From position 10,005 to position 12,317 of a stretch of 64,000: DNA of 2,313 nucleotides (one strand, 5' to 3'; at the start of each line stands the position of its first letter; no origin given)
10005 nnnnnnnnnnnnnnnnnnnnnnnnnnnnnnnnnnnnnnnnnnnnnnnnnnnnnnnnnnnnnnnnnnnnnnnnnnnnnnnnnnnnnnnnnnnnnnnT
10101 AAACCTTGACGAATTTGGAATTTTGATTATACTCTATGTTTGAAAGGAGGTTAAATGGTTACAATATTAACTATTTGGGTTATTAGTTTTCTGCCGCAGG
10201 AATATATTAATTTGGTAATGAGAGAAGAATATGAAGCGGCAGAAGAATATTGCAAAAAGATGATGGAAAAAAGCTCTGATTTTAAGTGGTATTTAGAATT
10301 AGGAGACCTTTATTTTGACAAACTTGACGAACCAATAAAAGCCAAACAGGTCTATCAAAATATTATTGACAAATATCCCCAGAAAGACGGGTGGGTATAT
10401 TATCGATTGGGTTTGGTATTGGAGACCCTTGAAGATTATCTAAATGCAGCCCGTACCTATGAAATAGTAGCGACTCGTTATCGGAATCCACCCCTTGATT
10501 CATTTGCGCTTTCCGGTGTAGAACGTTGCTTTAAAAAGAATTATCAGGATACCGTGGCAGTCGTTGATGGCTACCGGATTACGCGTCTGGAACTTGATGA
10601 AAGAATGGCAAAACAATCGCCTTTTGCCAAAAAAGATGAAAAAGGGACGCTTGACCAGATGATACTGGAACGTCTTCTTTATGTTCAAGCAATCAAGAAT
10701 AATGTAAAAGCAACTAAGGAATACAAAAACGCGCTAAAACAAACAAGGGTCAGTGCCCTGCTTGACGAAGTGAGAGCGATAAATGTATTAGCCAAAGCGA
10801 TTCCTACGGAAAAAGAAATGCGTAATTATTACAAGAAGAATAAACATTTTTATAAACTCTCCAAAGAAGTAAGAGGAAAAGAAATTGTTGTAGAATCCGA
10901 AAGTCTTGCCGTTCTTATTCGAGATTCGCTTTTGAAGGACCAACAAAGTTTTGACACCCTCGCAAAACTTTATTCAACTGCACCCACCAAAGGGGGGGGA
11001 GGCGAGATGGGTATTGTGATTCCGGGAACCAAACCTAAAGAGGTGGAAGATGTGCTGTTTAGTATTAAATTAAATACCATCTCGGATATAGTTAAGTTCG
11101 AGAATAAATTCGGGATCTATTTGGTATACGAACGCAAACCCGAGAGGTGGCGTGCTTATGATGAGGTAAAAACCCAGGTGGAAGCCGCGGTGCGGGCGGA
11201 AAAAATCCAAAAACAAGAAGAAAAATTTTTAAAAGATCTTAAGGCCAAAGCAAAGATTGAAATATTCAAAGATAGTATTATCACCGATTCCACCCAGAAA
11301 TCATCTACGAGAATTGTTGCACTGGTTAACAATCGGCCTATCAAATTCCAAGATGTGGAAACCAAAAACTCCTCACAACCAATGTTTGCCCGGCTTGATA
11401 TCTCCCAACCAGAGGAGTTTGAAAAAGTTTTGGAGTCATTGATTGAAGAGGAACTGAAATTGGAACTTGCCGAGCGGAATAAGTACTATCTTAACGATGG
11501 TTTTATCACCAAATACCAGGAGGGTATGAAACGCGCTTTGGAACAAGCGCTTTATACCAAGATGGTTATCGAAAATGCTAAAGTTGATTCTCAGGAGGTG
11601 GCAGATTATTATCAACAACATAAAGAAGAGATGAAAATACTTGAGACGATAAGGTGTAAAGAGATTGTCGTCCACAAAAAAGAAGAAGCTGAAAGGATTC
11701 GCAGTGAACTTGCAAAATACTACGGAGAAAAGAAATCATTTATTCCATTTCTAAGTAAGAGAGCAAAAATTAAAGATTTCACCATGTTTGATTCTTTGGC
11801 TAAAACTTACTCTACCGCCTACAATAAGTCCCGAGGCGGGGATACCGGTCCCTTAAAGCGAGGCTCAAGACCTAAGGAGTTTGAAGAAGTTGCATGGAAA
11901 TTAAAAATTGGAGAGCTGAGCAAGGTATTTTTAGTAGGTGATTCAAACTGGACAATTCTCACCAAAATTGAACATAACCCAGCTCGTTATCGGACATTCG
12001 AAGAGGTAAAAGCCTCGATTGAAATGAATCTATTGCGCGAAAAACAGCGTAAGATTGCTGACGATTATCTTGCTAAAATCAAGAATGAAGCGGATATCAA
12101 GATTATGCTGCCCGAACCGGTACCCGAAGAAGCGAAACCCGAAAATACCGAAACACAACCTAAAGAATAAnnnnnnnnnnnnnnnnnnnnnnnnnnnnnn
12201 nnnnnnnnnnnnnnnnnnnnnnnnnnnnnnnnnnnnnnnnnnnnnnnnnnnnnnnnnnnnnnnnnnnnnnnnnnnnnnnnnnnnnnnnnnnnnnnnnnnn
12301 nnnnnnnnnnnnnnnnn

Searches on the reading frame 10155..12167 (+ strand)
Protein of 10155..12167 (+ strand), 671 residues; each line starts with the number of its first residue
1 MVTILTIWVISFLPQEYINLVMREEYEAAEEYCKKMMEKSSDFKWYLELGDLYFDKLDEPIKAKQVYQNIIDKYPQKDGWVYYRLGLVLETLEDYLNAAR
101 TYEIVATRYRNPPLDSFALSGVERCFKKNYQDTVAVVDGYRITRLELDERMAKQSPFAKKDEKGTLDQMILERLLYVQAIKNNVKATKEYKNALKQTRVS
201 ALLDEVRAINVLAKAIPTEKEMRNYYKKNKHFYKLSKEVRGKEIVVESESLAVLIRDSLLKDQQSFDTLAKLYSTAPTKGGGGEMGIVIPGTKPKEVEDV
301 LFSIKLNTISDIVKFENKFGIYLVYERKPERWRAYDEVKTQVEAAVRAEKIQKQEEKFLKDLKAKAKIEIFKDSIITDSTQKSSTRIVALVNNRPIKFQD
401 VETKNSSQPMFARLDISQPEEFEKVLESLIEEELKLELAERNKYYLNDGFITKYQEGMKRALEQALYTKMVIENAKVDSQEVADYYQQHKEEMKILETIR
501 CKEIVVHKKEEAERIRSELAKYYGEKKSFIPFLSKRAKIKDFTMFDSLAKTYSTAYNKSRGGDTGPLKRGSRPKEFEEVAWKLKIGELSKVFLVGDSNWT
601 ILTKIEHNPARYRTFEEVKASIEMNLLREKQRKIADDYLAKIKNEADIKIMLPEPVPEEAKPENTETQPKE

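Call 18: search_protein_families(library=pfam, proteins=[window:10155-12167:+], max_evalue=0.001)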
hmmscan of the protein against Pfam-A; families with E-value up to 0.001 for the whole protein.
window:10155-12167:+ (671 aa): 6 families
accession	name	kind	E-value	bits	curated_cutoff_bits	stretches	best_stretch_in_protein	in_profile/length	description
PF13145.12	Rotamase_2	-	1.6e-20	74.6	27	2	217-339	1-120/121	PPIC-type PPIASE domain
PF00639.27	Rotamase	-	1.2e-19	71.5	21.7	2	247-321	17-92/97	PPIC-type PPIASE domain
PF13616.12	Rotamase_3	-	7.1e-16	59.2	22.5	2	260-324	47-110/116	PPIC-type PPIASE domain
PF13624.11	SurA_N_3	-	4.2e-08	33.6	27.2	1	116-207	24-114/162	SurA-like N-terminal domain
PF13174.12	TPR_6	-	3.1e-05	24.8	26.3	0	47-76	4-32/33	Tetratricopeptide repeat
PF13623.11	SurA_N_2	-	8.2e-05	22.9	28.5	0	116-188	22-112/145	SurA-like N-terminal domain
